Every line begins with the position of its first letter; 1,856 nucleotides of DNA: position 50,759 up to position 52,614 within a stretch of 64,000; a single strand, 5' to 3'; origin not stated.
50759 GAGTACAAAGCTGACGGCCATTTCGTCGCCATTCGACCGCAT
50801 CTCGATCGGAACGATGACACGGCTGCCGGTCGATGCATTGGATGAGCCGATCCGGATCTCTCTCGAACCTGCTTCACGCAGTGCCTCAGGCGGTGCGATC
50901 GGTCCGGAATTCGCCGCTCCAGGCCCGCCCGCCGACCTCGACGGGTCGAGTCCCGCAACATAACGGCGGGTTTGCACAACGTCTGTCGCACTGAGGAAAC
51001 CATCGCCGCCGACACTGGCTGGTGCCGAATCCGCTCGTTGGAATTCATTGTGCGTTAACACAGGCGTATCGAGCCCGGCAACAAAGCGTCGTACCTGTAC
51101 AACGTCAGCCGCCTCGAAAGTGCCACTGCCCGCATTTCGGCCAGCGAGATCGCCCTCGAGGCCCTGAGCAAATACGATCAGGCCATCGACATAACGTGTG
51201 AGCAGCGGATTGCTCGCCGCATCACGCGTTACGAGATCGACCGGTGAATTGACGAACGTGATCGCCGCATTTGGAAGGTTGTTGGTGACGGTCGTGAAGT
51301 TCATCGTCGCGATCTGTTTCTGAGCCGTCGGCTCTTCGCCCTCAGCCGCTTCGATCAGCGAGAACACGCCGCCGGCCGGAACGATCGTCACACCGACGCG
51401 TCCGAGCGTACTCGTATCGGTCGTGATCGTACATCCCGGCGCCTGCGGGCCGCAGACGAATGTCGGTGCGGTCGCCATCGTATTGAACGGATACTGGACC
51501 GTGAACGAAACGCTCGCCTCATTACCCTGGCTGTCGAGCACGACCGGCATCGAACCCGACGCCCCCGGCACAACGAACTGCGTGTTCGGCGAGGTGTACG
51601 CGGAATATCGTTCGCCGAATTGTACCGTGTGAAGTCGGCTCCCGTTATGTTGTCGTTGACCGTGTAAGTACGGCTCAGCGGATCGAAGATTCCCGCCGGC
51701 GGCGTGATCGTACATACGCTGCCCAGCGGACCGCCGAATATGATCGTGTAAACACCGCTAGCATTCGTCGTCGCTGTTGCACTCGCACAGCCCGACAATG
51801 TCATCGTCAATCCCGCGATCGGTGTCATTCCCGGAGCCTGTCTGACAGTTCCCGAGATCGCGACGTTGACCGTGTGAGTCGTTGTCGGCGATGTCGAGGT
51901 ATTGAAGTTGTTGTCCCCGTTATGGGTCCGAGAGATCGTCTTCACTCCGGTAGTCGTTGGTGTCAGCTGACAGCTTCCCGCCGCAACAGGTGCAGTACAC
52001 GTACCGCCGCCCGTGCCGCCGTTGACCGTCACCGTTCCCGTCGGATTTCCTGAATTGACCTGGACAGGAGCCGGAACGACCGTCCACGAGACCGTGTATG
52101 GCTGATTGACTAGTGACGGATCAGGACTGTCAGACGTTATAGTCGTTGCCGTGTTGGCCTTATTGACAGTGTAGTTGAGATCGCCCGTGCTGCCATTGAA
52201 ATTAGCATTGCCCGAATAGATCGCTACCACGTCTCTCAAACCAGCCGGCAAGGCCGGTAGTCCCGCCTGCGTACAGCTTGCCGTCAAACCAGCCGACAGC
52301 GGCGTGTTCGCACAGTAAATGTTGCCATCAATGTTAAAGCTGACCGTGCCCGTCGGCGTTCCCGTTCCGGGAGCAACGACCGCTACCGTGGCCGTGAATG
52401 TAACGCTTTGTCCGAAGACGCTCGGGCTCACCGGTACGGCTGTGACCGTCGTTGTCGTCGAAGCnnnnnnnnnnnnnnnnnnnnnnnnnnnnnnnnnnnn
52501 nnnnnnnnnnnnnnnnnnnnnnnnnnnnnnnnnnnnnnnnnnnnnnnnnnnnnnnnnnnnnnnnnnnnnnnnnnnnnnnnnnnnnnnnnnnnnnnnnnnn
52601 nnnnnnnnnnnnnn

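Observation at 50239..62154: Giant (~11.9 kb) surface-protein gene whose C-terminus carries cohesin-like, dockerin-like and cohesin-like modules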

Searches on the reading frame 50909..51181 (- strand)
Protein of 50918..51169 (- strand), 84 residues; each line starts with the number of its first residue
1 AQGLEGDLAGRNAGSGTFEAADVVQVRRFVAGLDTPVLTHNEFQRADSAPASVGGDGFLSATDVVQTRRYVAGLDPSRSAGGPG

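Call 10: search_protein_families(library=pfam, max_evalue=10, proteins=[window:50918-51169:-])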
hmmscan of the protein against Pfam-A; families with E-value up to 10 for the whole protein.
seq(84 aa): 1 family
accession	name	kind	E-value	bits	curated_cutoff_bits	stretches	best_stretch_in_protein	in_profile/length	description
PF21464.2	flgE_D3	-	0.048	13.9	27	1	13-64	84-135/179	Flagellar hook protein FlgE, D3 domain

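Call 48: predict_structure(alignment_id=A4)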
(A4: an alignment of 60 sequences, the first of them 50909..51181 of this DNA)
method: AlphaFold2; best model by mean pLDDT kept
length: 91 residues; sequences in the alignment: 60
mean_pLDDT: 91.9   pTM: 0.84
mean pLDDT of the five models: 91.9, 91.0, 90.8, 88.4, 86.9
residues with pLDDT >= 90: 76; 70-90: 10; 50-70: 2; < 50: 3
segments of 3 or more residues with pLDDT < 50: 1-3
pLDDT, mean of each block of 10 residues (from residue 1): 68 90 97 97 93 94 98 98 92 89
secondary structure, 60 per line:
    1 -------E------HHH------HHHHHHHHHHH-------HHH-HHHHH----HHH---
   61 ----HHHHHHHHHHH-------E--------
elements in order: H24-34 H46-50 H65-75

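Call 50: fold_search(model_id=the predicted structure, library=pdb)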
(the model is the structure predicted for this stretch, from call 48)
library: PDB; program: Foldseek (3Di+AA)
matches with E <= 10: 33; with E <= 0.001: 0
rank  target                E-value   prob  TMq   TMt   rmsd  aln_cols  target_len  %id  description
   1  2ccl_B                1.4e-02  1.00  0.53  0.74   3.3        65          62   28  THE S45A, T46A MUTANT OF THE TYPE I COHESIN-DOCKERIN COMPLEX FROM THE CELLULOSOME OF CLOSTRIDIUM THERMOCELLUM (released 2007-02-13)
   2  4uyp_B                1.8e-02  1.00  0.56  0.68   3.4        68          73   26  High resolution structure of the third cohesin ScaC in complex with the ScaB dockerin with a mutation in the N-termina (released 2015-04-15)
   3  4fl4_D                2.7e-02  1.00  0.56  0.74   2.4        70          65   23  Scaffoldin conformation and dynamics revealed by a ternary complex from the Clostridium thermocellum cellulosome (released 2012-06-27)
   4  4uyq_B                3.1e-02  1.00  0.54  0.66   2.6        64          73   28  High resolution structure of the third cohesin ScaC in complex with the ScaB dockerin with a mutation in the C-termina (released 2015-04-15)
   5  4fl4_G                4.0e-02  0.99  0.58  0.74   3.1        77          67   18  Scaffoldin conformation and dynamics revealed by a ternary complex from the Clostridium thermocellum cellulosome (released 2012-06-27)
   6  4fl4_A                7.9e-02  0.98  0.51  0.66   2.3        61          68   21  Scaffoldin conformation and dynamics revealed by a ternary complex from the Clostridium thermocellum cellulosome (released 2012-06-27)
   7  4dh2_B                8.4e-02  0.91  0.48  0.58   3.4        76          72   20  Crystal structure of Coh-OlpC(Cthe_0452)-Doc435(Cthe_0435) complex: A novel type I Cohesin-Dockerin complex from Clost (released 2012-11-28)
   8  2mte_MODEL_1_A        9.0e-02  0.97  0.54  0.68   4.5        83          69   20  Solution structure of Doc48S (released 2014-10-15)
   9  4fl4_J                9.6e-02  0.97  0.56  0.73   2.4        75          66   21  Scaffoldin conformation and dynamics revealed by a ternary complex from the Clostridium thermocellum cellulosome (released 2012-06-27)
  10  4dh2_D                1.1e-01  0.92  0.51  0.63   3.0        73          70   20  Crystal structure of Coh-OlpC(Cthe_0452)-Doc435(Cthe_0435) complex: A novel type I Cohesin-Dockerin complex from Clost (released 2012-11-28)
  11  5nrm_B                1.2e-01  0.98  0.57  0.75   2.5        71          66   20  Crystal structure of the sixth cohesin from Acetivibrio cellulolyticus' scaffoldin B in complex with Cel5 dockerin S51 (released 2018-01-31)
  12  1ohz_B                1.3e-01  0.98  0.52  0.81   1.9        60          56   27  Cohesin-Dockerin complex from the cellulosome of Clostridium thermocellum (released 2003-11-20)
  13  2vn6_B                1.5e-01  0.94  0.51  0.69   3.2        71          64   17  The Clostridium cellulolyticum dockerin displays a dual binding mode for its cohesin partner (released 2008-05-13)
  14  2vn5_D                1.6e-01  0.94  0.48  0.74   2.3        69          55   17  The Clostridium cellulolyticum dockerin displays a dual binding mode for its cohesin partner (released 2008-05-20)
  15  8x39_B                2.1e-01  0.77  0.52  0.37   3.8        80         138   16  Crystal structure of cellulosomal double-dockerin module of Clo1313_0689 from Clostridium thermocellum (released 2024-04-03)
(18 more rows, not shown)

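Call 54: search_solved_structures(query=A5, max_evalue=10, show_alignments=3)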
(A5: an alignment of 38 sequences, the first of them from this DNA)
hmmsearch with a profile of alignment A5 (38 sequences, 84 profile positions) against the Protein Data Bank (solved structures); distinct sequences matched with E-value up to 10: 14.
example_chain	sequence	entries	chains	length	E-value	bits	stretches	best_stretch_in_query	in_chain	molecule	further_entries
4uyq_B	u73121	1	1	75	0.0015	21.7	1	12-73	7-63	Cellulosomal scaffoldin adaptor protein B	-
4uyp_B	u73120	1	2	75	0.0021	21.2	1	12-73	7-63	Cellulosomal scaffoldin adaptor protein B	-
5nrm_B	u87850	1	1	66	0.0037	20.4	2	50-74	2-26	DocCel5: Type I dockerin repeat domain from A. cellulolyticus family 5 endoglucanase WP_01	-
8zvk_A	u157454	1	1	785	0.0053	19.9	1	13-71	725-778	AaBgIC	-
5nrk_B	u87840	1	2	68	0.0087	19.2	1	50-73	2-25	DocCel5: Type I dockerin repeat domain from A. cellulolyticus family 5 endoglucanase WP_01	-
1ohz_B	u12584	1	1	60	0.0098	19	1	12-71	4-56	ENDO-1,4-BETA-XYLANASE Y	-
2ccl_B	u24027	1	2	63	0.022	17.9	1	12-71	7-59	ENDO-1,4-BETA-XYLANASE Y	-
4fl4_A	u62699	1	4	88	0.086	16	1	5-71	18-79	Glycoside hydrolase family 9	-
5lxv_B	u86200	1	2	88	0.25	14.5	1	10-74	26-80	Carbohydrate-binding protein WP_009985128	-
2mte_A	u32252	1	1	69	0.25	14.5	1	15-33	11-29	Cellulose 1,4-beta-cellobiosidase (reducing end) CelS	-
1daq_A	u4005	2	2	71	0.26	14.5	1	15-33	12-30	ENDOGLUCANASE SS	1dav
6kge_D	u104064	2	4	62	0.34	14.1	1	13-41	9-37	And cellulose-binding endoglucanase family 9 CelL ortholog dockerin domain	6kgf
6kg9_A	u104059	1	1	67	0.39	13.9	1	13-41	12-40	And cellulose-binding endoglucanase family 9 CelL ortholog dockerin domain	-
6kgc_B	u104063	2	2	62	0.41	13.8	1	13-41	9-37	And cellulose-binding endoglucanase family 9 CelL ortholog dockerin domain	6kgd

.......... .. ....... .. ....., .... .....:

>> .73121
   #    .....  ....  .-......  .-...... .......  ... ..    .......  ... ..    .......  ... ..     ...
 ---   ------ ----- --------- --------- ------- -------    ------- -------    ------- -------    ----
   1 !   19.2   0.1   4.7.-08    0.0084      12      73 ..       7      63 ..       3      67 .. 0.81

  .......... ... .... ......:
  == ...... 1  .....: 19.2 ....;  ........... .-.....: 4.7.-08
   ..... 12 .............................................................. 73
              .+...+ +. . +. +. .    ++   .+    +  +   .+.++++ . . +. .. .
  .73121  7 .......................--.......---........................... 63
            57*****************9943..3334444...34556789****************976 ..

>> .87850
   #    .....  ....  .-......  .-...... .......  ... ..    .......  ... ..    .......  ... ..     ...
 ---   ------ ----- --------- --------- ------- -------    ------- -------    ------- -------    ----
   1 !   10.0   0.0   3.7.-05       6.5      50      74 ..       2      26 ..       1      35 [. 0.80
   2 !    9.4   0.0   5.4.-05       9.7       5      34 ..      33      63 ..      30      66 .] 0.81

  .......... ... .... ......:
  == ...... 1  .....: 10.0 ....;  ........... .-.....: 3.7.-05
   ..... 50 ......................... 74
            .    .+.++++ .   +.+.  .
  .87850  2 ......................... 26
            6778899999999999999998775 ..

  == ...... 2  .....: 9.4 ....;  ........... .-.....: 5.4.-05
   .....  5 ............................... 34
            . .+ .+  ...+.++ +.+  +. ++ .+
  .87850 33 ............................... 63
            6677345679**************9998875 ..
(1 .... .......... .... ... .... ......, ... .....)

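Call 60: search_protein_representatives(alignment_id=A5)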
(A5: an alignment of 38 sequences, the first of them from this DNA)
Query: 38 sequences, 84 profile positions. Proteins with E-value up to 0.001 (for the whole library): 1797; up to 1e-10: 1551; up to 1e-30: 61. The best 150 are listed.
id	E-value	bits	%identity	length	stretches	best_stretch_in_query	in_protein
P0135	2.2e-67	239.1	-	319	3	2-84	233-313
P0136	3.1e-53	193.7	-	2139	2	2-84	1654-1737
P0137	3.5e-52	190.3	-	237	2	4-84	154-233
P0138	8.3e-52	189.2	-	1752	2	2-83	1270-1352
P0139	1.7e-50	184.9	-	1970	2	3-83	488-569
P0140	6.8e-50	183.0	-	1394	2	2-83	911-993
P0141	7.6e-48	176.5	-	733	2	2-83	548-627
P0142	2.2e-45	168.6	-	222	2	3-83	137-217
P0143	1.2e-43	163.0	-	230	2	3-84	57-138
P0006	7.7e-36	138.0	-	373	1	1-83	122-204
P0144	3.1e-35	136.0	-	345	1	2-84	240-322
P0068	3.2e-34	132.8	-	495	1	1-83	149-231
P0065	3.3e-34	132.8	-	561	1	2-84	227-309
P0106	1.4e-33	130.7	-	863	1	2-84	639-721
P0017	1.9e-33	130.3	-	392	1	1-83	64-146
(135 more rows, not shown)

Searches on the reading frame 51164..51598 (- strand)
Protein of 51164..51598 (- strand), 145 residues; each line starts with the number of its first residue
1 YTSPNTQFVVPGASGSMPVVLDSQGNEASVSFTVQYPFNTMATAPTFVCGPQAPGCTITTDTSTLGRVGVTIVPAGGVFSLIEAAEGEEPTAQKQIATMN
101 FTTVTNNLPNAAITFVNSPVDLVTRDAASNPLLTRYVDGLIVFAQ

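Call 10: search_protein_families(library=pfam, max_evalue=10, proteins=[window:51164-51598:-])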
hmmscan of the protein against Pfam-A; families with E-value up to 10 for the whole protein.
seq(145 aa): 0 families

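Call 39: search_solved_structures(query=A3, max_evalue=10, show_alignments=1)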
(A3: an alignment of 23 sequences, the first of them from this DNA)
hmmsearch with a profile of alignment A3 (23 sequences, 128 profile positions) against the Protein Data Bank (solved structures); distinct sequences matched with E-value up to 10: 2.
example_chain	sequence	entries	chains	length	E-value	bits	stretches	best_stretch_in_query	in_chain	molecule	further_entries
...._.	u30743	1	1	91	0.74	13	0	45-76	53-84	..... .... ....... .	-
9mfe_A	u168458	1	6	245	3.9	10.7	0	56-86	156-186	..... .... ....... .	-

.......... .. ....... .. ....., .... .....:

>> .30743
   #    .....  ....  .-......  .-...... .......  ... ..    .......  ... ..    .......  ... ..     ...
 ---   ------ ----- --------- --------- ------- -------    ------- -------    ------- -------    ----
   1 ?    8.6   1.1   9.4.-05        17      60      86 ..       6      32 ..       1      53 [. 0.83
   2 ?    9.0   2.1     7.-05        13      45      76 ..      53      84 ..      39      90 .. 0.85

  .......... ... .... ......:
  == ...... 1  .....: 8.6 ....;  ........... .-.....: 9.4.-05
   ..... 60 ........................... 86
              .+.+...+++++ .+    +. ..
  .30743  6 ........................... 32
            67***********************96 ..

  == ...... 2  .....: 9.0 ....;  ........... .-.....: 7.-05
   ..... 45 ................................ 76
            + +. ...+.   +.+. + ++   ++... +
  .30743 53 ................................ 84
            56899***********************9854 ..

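Call 40: search_protein_families(library=pfam, alignment_id=A3, max_evalue=1)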
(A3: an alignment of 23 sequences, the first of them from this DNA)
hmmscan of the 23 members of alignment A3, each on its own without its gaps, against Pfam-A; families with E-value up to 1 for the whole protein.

A. member 1, seq(145 aa): 0 families

B. families by the number of members that match (of 23 scanned): 7 families
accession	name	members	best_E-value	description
PF00963.24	Cohesin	7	7.2e-09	Cohesin domain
PF23619.1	Ig_VWA7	1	0.00042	VWA7 Ig-like domain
PF06953.17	ArsD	1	0.032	Arsenical resistance operon protein ArsD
PF08541.16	ACP_syn_III_C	1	0.057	3-Oxoacyl-[acyl-carrier-protein (ACP)] synthase III C terminal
PF16041.10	APD1-4_M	1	0.1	E3 ubiquitin-protein ligase APD1-4, middle domain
PF10581.15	Synapsin_N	1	0.49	Synapsin N-terminal region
PF06112.16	Herpes_capsid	1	0.72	Gammaherpesvirus capsid protein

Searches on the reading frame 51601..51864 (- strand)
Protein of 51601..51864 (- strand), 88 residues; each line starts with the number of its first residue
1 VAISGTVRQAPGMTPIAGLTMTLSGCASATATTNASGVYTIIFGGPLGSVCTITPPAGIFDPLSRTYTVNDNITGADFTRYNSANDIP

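Call 64: search_protein_families(library=pfam, max_evalue=0.01, proteins=[window:51601-51864:-])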
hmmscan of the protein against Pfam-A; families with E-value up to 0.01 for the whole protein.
window:51601-51864:- (88 aa): 1 family
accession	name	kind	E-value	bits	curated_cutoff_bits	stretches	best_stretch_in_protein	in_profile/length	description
PF13620.12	CarboxypepD_reg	-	2.5e-05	25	32.3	1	3-43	2-44/82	Carboxypeptidase regulatory-like domain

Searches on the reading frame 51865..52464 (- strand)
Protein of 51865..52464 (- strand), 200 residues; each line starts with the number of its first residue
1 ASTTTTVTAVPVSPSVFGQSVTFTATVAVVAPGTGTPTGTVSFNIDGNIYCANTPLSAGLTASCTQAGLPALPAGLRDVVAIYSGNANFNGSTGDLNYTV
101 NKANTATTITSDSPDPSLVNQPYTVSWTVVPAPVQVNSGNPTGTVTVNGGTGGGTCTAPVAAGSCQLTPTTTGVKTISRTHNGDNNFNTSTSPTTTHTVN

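Call 64: search_protein_families(library=pfam, max_evalue=0.01, proteins=[window:51865-52464:-])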
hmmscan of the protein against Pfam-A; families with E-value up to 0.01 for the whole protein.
window:51865-52464:- (200 aa): 1 family
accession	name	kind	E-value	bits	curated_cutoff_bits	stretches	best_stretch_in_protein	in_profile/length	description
PF16640.11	Big_3_5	-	3.1e-23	82.6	35.5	2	13-101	6-88/88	Bacterial Ig-like domain (group 3)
